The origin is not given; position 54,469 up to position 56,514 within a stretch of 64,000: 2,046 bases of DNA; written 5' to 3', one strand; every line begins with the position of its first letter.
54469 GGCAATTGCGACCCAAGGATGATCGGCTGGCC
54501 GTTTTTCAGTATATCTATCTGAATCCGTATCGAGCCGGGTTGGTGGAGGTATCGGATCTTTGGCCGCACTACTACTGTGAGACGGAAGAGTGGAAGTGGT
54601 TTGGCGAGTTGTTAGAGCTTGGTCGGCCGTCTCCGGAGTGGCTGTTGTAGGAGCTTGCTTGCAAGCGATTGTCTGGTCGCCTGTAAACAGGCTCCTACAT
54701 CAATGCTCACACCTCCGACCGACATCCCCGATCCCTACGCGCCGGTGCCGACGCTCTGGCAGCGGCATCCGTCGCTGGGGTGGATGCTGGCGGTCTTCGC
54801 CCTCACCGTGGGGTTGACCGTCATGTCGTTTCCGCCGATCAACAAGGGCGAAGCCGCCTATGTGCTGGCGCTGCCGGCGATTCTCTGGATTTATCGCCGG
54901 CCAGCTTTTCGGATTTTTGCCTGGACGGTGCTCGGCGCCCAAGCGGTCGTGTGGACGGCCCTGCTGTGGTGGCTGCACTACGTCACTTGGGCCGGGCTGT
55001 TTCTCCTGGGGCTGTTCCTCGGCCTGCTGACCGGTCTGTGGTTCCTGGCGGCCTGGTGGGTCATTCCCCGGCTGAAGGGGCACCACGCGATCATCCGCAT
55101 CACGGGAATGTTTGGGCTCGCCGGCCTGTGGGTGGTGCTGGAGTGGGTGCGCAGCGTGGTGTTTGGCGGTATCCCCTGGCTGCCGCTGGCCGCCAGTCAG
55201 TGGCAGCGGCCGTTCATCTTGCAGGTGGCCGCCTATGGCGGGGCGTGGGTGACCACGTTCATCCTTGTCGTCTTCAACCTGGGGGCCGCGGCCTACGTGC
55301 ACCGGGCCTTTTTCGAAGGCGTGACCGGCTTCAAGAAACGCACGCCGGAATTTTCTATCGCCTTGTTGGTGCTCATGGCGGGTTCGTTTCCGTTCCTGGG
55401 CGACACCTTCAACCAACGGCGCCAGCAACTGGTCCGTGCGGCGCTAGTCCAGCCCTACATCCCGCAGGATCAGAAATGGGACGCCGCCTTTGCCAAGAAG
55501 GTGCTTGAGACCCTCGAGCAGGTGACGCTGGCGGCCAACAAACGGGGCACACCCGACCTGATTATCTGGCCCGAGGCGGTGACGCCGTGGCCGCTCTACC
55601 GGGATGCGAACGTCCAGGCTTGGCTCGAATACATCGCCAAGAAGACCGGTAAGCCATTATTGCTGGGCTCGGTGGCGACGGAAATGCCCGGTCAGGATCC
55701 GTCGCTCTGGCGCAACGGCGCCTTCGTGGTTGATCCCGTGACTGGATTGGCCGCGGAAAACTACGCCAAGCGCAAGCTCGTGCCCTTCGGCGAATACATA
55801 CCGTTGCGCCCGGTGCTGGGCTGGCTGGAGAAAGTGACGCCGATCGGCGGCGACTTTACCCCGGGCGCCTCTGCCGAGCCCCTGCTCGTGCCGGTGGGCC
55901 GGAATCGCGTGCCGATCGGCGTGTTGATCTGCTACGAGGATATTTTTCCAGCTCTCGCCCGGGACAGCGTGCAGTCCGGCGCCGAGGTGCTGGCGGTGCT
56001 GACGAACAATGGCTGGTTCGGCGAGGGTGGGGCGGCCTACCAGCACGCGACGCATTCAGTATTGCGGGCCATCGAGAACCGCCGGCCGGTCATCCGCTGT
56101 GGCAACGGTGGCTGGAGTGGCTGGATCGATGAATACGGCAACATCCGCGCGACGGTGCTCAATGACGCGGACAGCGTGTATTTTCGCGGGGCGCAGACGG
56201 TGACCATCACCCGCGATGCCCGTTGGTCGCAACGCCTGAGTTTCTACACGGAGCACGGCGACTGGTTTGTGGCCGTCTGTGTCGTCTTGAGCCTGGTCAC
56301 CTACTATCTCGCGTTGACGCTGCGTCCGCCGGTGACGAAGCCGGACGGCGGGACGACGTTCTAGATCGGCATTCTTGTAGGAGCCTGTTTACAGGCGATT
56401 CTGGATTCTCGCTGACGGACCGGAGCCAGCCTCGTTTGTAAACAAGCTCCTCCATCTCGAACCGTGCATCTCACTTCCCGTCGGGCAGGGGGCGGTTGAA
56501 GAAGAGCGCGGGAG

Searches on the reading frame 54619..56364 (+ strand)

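Call 91: search_protein_families(library=pfam, proteins=[window:54619-56364:+], max_evalue=0.00001)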
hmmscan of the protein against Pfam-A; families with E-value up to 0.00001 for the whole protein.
window:54619-56364:+ (581 aa): 2 families
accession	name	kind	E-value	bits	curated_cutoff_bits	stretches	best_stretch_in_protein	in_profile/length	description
PF00795.27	CN_hydrolase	-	1.9e-22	80.3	23.2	1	273-509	1-230/256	Carbon-nitrogen hydrolase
PF20154.4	LNT_N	-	2.1e-18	67.4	27.1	1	66-221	4-158/159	Apolipoprotein N-acyltransferase N-terminal domain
